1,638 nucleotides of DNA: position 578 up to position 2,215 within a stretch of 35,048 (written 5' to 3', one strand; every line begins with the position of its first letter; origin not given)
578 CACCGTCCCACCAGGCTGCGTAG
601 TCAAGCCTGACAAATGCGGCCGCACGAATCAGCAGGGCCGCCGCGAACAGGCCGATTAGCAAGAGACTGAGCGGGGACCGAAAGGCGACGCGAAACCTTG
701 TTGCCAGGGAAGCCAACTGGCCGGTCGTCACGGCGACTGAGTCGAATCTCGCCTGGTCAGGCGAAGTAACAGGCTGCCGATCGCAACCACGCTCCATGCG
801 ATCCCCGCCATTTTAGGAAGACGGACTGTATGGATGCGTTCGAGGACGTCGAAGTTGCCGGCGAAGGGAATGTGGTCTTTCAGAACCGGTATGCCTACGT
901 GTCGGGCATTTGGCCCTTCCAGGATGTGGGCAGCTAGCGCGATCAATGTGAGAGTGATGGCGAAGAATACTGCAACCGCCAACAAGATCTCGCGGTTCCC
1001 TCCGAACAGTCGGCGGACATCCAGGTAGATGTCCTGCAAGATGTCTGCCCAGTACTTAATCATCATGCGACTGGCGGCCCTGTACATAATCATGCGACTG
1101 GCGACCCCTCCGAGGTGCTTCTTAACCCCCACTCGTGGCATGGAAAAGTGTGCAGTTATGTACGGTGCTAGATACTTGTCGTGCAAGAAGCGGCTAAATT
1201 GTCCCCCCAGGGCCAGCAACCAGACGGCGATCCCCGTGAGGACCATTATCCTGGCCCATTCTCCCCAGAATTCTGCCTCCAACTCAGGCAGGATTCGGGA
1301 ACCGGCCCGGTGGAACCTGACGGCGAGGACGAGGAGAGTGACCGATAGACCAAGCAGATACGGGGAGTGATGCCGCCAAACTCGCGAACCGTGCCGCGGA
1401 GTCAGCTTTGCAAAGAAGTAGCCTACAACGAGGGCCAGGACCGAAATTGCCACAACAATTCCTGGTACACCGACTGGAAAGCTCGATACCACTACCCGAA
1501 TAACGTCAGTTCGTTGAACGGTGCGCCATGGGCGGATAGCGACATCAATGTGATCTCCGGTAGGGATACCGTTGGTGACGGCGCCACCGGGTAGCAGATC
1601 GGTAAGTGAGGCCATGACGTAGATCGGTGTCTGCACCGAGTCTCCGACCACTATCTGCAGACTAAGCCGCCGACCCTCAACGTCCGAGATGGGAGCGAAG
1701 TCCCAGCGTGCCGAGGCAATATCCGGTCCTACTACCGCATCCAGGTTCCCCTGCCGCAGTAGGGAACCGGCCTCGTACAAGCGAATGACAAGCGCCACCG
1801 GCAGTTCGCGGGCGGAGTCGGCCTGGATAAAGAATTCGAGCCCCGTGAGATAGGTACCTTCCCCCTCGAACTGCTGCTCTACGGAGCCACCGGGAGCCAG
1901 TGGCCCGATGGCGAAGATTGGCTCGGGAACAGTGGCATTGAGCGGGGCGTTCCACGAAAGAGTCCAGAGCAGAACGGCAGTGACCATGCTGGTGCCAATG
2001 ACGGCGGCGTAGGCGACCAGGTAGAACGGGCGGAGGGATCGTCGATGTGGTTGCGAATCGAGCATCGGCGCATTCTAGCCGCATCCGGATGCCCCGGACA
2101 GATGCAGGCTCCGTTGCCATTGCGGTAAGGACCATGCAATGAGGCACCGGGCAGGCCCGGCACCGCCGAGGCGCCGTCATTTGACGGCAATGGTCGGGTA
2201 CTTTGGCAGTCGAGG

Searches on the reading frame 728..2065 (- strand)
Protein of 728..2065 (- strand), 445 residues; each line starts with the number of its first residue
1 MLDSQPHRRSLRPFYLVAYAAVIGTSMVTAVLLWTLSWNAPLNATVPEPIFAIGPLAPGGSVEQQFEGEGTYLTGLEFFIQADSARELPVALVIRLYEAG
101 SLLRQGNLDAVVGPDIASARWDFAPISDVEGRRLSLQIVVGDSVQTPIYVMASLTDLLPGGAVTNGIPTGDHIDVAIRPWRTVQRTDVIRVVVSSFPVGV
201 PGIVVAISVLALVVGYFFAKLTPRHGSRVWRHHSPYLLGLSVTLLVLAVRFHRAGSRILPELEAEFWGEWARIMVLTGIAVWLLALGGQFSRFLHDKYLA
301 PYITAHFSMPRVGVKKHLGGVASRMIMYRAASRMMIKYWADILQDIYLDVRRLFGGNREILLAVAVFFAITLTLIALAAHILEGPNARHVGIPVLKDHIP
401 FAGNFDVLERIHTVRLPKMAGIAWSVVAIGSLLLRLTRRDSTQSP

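Call 9: search_protein_families(library=pfam, proteins=[window:728-2065:-], max_evalue=10)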
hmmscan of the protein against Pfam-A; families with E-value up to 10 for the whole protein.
window:728-2065:- (445 aa): 0 families

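Call 28: search_protein_families(library=ncbifam, proteins=[window:728-2065:-], max_evalue=0.01)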
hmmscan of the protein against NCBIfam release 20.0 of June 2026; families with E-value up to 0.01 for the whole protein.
window:728-2065:- (445 aa): 0 families

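Call 51: find_encoding_contigs(protein=window:728-2065:-, flank=10000, max_places=4)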
Protein window:728-2065:- (445 aa): 2 contigs read that carry it; 2 places shown.
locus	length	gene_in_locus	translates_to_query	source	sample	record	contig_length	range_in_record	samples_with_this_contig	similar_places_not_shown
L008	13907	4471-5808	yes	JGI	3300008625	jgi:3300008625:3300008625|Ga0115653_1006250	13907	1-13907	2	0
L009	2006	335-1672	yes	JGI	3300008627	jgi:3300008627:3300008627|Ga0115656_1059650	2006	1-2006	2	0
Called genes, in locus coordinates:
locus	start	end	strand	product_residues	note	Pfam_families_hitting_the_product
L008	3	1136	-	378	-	?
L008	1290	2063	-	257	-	PF01370:Epimerase, PF16363:GDP_Man_Dehyd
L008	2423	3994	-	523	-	PF13489:Methyltransf_23, PF08241:Methyltransf_11, PF08242:Methyltransf_12 (weak), PF13649:Methyltransf_25, PF13847:Methyltransf_31 (weak), PF00535:Glycos_transf_2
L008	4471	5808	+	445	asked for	-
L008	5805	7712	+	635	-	-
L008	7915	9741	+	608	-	PF01041:DegT_DnrJ_EryC1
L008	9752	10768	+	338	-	PF05368:NmrA (weak), PF01073:3Beta_HSD, PF01370:Epimerase, PF02719:Polysacc_synt_2 (faint), PF07993:NAD_binding_4 (faint), PF13460:NAD_binding_10, PF16363:GDP_Man_Dehyd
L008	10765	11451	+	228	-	PF00535:Glycos_transf_2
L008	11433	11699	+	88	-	-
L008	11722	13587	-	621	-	-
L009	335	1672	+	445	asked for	-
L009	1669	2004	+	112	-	?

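Call 52: search_protein_families(library=pfam, proteins=[L008:5805-7712:+, L008:11722-13587:-], max_evalue=10)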
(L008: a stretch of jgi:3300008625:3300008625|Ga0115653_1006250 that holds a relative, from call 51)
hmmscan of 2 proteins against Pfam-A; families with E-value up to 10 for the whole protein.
L008:5805-7712:+ (635 aa): 0 families

L008:11722-13587:- (621 aa): 0 families
